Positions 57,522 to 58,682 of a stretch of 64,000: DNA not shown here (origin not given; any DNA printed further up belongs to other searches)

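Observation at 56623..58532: XRE-controlled GIY-YIG nuclease-like gene plus zinc-ribbon/coiled-coil tail-anchored membrane protein: candidate uncharacterised defence or abortive-infection module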

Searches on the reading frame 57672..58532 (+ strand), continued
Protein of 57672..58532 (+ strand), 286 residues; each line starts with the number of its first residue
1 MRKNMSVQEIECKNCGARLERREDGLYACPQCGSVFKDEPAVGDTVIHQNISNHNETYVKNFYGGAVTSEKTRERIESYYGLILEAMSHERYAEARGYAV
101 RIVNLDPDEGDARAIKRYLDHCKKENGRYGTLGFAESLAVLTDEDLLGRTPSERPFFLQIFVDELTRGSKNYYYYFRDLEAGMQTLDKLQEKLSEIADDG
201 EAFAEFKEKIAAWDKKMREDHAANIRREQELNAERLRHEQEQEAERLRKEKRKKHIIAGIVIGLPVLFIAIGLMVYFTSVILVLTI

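Call 68: find_encoding_contigs(protein=P0126, flank=5000, max_places=3)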
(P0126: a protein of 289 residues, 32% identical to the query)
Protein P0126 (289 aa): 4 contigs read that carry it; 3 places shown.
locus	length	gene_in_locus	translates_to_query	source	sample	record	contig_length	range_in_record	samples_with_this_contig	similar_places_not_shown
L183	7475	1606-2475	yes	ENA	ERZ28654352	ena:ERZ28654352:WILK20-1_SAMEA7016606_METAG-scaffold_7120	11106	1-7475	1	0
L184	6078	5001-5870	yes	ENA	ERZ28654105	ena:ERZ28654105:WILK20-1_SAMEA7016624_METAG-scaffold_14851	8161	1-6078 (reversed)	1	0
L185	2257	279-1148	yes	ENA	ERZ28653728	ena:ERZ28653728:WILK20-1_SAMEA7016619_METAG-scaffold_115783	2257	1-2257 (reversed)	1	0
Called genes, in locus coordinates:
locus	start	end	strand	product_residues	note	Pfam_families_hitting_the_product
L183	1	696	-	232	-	?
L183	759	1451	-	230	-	-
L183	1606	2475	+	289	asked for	-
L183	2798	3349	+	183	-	-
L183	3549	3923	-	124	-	PF00583:Acetyltransf_1, PF13527:Acetyltransf_9, PF13673:Acetyltransf_10 (weak), PF13508:Acetyltransf_7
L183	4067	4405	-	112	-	-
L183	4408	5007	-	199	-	-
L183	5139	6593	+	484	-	PF00999:Na_H_Exchanger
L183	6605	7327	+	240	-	PF02308:MgtC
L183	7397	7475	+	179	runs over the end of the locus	PF00210:Ferritin (faint), PF02915:Rubrerythrin, PF21349:RUBY_RBDX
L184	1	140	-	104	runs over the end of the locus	PF08863:YolD (weak)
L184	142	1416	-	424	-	PF00817:IMS, PF11799:IMS_C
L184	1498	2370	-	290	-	-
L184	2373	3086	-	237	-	PF01580:FtsK_SpoIIIE (faint)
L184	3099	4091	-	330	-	PF13280:WYL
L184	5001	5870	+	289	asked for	-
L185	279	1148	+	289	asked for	-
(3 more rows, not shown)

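Call 69: search_protein_families(library=pfam, proteins=[L176:4162-4986:+, L180:3763-4965:+, L183:759-1448:-, L183:2798-3346:+, L176:6615-7100:+, L176:3834-4046:-, L180:3282-3584:-], max_evalue=0.1)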
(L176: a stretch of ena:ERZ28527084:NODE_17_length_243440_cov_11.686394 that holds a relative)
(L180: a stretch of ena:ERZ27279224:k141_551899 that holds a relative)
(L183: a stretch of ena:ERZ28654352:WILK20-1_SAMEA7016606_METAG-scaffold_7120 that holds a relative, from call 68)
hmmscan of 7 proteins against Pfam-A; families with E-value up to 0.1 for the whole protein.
L176:4162-4986:+ (275 aa): 1 family
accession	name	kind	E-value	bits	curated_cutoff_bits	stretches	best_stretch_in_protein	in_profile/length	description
PF01541.30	GIY-YIG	-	4.1e-05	24.2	22.6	1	177-264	2-72/78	GIY-YIG catalytic domain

L180:3763-4965:+ (401 aa): 1 family
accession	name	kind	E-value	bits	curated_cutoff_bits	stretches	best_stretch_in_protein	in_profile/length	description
PF14281.12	PDDEXK_4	-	5.4e-22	79.1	22.3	1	22-199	2-180/183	PD-(D/E)XK nuclease superfamily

L183:759-1448:- (229 aa): 0 families

L183:2798-3346:+ (183 aa): 3 families
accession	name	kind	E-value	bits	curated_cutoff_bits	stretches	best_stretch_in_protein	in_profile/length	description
PF13401.12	AAA_22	-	0.00073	20.3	27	1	10-89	4-84/130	AAA domain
PF13238.12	AAA_18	-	0.001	20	29.4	1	16-143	3-121/128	AAA domain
PF13086.12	AAA_11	-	0.077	13.2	27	0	81-159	45-120/257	AAA domain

L176:6615-7100:+ (162 aa): 1 family
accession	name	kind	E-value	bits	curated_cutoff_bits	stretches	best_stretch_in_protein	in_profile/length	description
PF10864.13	DUF2663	-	0.0024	18.7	25.2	1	81-156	43-118/127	Protein of unknown function (DUF2663)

L176:3834-4046:- (70 aa): 33 families (the best 25 are shown)
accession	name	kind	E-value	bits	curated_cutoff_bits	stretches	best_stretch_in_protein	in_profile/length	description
PF01381.28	HTH_3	-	2.5e-11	43.9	23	1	9-63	1-55/55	Helix-turn-helix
PF13443.12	HTH_26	-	8.4e-07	29.6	22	1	8-59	1-53/63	Cro/C1-type HTH DNA-binding domain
PF13560.12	HTH_31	-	3.6e-06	27.6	27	1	8-59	5-57/64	Helix-turn-helix domain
PF12844.13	HTH_19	-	7.5e-06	26.2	30.2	1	7-64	2-59/64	Helix-turn-helix domain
PF07022.19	Phage_CI_repr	-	1.2e-05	25.9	22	1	13-67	7-61/65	Bacteriophage CI repressor helix-turn-helix domain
PF13412.12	HTH_24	-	4e-05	23.5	21.9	1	14-38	14-38/48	Winged helix-turn-helix DNA-binding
PF15943.11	YdaS_toxin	-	0.00071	19.8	30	1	9-45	1-37/65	Bacterial toxin YdaS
PF00356.27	LacI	-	0.00091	19.4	27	1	21-40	3-22/46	Bacterial regulatory proteins, lacI family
PF13384.12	HTH_23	-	0.00093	19.4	24.6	1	14-37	15-37/50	Homeodomain-like domain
PF08279.18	HTH_11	-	0.0017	18.6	25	1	15-38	13-36/55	HTH domain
PF02796.21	HTH_7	-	0.0027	18.3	23.8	1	15-38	19-42/45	Helix-turn-helix domain of resolvase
PF15978.11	TnsD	-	0.0029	17.2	32.4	1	5-40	187-222/355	Tn7-like transposition protein D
PF04967.18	HTH_10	-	0.0043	17.3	23.1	1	18-38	24-44/53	HTH DNA binding domain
PF13518.12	HTH_28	-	0.0065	17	25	1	16-37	11-32/52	Helix-turn-helix domain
PF13936.12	HTH_38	-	0.0076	16.4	27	1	21-36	24-39/44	Helix-turn-helix domain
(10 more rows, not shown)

L180:3282-3584:- (100 aa): 4 families
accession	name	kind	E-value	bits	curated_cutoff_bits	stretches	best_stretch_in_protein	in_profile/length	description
PF01381.28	HTH_3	-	3e-07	30.8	23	1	9-64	1-55/55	Helix-turn-helix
PF13560.12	HTH_31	-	0.00054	20.6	27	1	11-63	8-60/64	Helix-turn-helix domain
PF12844.13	HTH_19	-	0.001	19.4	30.2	1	8-64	3-58/64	Helix-turn-helix domain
PF13443.12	HTH_26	-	0.0012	19.5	22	1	8-67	1-60/63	Cro/C1-type HTH DNA-binding domain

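Call 70: search_protein_families(library=padloc, proteins=[L176:4162-4986:+, L180:3763-4965:+, L183:759-1448:-, L183:2798-3346:+, L176:6615-7100:+, L175:1893-2669:+], max_evalue=0.1)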
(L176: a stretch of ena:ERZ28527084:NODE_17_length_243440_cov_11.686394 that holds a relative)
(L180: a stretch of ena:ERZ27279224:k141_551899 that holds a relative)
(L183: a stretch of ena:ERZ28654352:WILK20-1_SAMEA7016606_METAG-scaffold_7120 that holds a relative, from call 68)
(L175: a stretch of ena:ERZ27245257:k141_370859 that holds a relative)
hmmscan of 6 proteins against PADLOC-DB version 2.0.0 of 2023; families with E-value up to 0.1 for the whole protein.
L176:4162-4986:+ (275 aa): 3 families
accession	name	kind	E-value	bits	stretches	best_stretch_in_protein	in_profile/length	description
PDLC03973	UzuA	-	4.9e-46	155.5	1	4-274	3-278/278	-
PDLC03974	UzuA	-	4.1e-41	139.4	1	94-274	132-310/310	-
PDLC03701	HEase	-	0.00028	18.8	1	178-272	4-91/271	homing endonuclease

L180:3763-4965:+ (401 aa): 7 families
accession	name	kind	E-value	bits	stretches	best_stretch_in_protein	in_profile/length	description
PDLC04972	PDC-S26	-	4.8e-47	159.2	1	12-395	22-388/397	-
PDLC04977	PDC-S26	-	3.4e-38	129.8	1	21-284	30-283/400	-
PDLC04983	PDC-S26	-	3.6e-20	70.8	1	17-389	31-366/413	-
PDLC04971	PDC-S26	-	1.5e-18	64.8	1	21-282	34-293/415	-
PDLC04980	PDC-S26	-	2.4e-18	64.7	1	15-335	25-301/389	-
PDLC04974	PDC-S26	-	4.3e-16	57.2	1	13-375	24-379/401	-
PDLC04976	PDC-S26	-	6.2e-06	23.6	1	16-135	27-147/451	-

L183:759-1448:- (229 aa): 0 families

L183:2798-3346:+ (183 aa): 0 families

L176:6615-7100:+ (162 aa): 0 families

L175:1893-2669:+ (259 aa): 0 families

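Call 71: search_solved_structures(query=L176:4162-4986:+, max_evalue=1)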
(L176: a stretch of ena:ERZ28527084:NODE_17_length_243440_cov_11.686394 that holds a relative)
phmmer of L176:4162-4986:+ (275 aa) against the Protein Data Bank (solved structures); distinct sequences matched with E-value up to 1: 1.
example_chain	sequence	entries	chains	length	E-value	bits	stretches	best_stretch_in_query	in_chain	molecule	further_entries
1yd6_A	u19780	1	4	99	0.14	14.8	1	173-244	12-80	UvrC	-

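Call 72: search_solved_structures(query=L175:1893-2669:+, max_evalue=1)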
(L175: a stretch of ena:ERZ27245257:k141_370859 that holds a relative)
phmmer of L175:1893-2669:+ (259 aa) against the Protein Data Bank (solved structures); distinct sequences matched with E-value up to 1: 0.

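Call 74: find_encoding_contigs(protein=P0137, flank=5000, max_places=3)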
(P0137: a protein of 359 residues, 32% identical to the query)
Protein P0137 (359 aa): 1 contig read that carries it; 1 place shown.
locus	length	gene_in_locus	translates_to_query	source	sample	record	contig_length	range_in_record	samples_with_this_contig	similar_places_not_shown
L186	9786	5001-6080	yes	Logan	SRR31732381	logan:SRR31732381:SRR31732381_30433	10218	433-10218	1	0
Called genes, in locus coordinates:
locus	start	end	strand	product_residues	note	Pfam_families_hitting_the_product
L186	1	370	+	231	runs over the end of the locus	PF00149:Metallophos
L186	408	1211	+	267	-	PF01678:DAP_epimerase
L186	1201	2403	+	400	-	PF00155:Aminotran_1_2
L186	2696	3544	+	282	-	PF23343:REP_ORF2-G2P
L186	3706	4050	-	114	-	PF01381:HTH_3 (weak)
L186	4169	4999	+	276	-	PF18754:Nmad3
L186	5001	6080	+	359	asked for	PF18998:Flg_new_2 (weak)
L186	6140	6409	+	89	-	-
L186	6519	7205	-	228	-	-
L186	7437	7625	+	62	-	-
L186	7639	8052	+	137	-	-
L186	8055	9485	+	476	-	PF00589:Phage_integrase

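Call 76: predict_structure(alignment_id=A4)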
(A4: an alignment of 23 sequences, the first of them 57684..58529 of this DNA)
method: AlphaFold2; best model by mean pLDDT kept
length: 282 residues; sequences in the alignment: 23
mean_pLDDT: 83.5   pTM: 0.61
mean pLDDT of the five models: 83.5, 83.4, 82.3, 82.2, 81.6
residues with pLDDT >= 90: 136; 70-90: 99; 50-70: 19; < 50: 28
segments of 3 or more residues with pLDDT < 50: 1-3, 36-60
pLDDT, mean of each block of 10 residues (from residue 1): 63 84 83 54 40 40 73 96 95 97 94 96 92 88 83 89 67 74 90 80 89 90 96 98 98 97 97 93 82
secondary structure, 60 per line:
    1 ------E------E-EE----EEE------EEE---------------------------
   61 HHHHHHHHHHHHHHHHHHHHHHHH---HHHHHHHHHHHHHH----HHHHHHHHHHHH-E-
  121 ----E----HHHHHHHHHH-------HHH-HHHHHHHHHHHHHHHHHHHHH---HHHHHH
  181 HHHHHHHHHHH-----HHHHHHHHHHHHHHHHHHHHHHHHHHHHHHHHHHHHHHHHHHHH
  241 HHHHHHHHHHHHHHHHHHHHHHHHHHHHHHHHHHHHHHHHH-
elements in order: E22-24 E31-33 H61-84 H88-101 H106-117 H130-139 H151-171 H175-191 H197-281

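Call 80: fold_search(model_id=the predicted structure, library=pdb)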
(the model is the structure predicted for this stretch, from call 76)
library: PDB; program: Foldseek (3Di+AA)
matches with E <= 10: 631; with E <= 0.001: 0
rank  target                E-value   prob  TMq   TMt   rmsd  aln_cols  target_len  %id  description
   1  5jr9_B                1.6e-02  1.00  0.33  0.45   6.3       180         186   16  Crystal structure of apo-NeC3PO (released 2016-09-28)
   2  6b85_A                4.5e-02  0.95  0.24  0.30  12.1       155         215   19  Crystal structure of transmembrane protein TMHC4_R (released 2018-03-14)
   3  7obe_A                4.8e-02  0.84  0.19  0.13  10.6       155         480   14  X-ray structure of the phosphatase PAPP5 from Arabidopsis thaliana (released 2021-06-09)
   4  11kc_A                6.0e-02  0.91  0.24  0.31  11.1       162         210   17  Cryo-EM determined structure of designed nanoparticle O43-TM (released 2026-04-08)
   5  5lfl_B                6.0e-02  0.82  0.23  0.33  11.4       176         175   16  MamA RS-1 ArsTM double mutant (released 2017-08-02)
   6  5lyp                  6.6e-02  0.96  0.27  0.44   6.6       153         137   14  Crystal structure of the Tpr Domain of Sgt2. (released 2017-10-25)
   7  5lfl_F                8.7e-02  0.69  0.23  0.32  12.6       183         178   15  MamA RS-1 ArsTM double mutant (released 2017-08-02)
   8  5lfl_D                9.2e-02  0.72  0.23  0.32  11.4       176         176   16  MamA RS-1 ArsTM double mutant (released 2017-08-02)
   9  4am9_A                1.0e-01  0.95  0.28  0.48   6.2       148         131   12  CRYSTAL STRUCTURE OF THE YERSINIA ENTEROCOLITICA TYPE III SECRETION CHAPERONE SYCD IN COMPLEX WITH A PEPTIDE OF THE TR (released 2012-05-30)
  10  7obe_B                1.2e-01  0.66  0.18  0.12  11.2       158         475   14  X-ray structure of the phosphatase PAPP5 from Arabidopsis thaliana (released 2021-06-09)
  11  5lfl_A                1.3e-01  0.60  0.23  0.33  12.2       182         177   15  MamA RS-1 ArsTM double mutant (released 2017-08-02)
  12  4buj_F                1.4e-01  0.85  0.28  0.08   7.3       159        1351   16  Crystal structure of the S. cerevisiae Ski2-3-8 complex (released 2013-08-28)
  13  2fi7_A                1.4e-01  0.54  0.19  0.23  13.8       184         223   11  Crystal Structure of PilF : Functional implication in the type 4 pilus biogenesis in Pseudomonas aeruginosa (released 2006-06-28)
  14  8f17_A                1.5e-01  0.89  0.26  0.45   6.8       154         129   12  Structure of the STUB1 TPR domain in complex with H204, an all-D Helicon Polypeptide (released 2023-02-15)
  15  9llv_MODEL_1_A        1.5e-01  0.89  0.27  0.23  11.4       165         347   14  Dimer Sgt2 from S.cerevisiae (released 2025-12-10)
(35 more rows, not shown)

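Call 86: search_solved_structures(query=A4, max_evalue=1)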
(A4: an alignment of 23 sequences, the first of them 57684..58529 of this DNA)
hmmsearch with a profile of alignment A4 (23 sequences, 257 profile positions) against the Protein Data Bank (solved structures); distinct sequences matched with E-value up to 1: 92 (the best 60 are shown).
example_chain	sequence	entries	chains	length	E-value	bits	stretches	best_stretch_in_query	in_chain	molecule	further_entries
9qhb_A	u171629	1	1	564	3.3e-13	53.3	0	71-104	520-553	Engineered tetratricopeptide repeat protein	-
8bu0_A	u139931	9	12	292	8.1e-12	48.8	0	73-103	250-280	Consensus tetratricopeptide repeat protein | Crystal structure of an 8-repeat consensus TPR superhelix with Zinc. | Monomer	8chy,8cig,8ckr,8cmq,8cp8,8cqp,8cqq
1na0_A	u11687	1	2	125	1.7e-08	37.9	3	72-104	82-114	designed protein CTPR3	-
9qhc_A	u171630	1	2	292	1.8e-08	37.8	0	71-103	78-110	Engineered tetratricopeptide repeat protein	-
7obi_A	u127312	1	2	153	1.2e-07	35.1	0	79-104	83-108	CTPR-rv4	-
2i13_A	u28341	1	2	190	2.2e-07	34.3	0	18-40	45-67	Aart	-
2fo7_A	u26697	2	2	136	1.7e-06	31.4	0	72-103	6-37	SYNTHETIC CONSENSUS TPR PROTEIN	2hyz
8ch0_A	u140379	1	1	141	2.6e-06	30.7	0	72-103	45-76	Consensus tetratricopeptide repeat protein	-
6vfi_B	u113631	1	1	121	7e-06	29.4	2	65-103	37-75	O43_dn18B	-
1na3_A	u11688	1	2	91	8.8e-06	29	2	71-104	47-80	designed protein CTPR2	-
6vfh_A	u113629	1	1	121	1.3e-05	28.5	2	65-103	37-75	T33_dn10A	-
6v8e_A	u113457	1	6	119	1.7e-05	28.1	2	65-103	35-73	Designed protein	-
6vfj_B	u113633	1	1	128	3e-05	27.3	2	65-103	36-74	I53_dn5B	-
3kd7_A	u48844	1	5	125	3.7e-05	27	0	74-103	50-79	CTPR390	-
9gzg_A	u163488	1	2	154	4e-05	26.9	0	79-104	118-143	Engineered CTPR protein with glutamic acids for conductivity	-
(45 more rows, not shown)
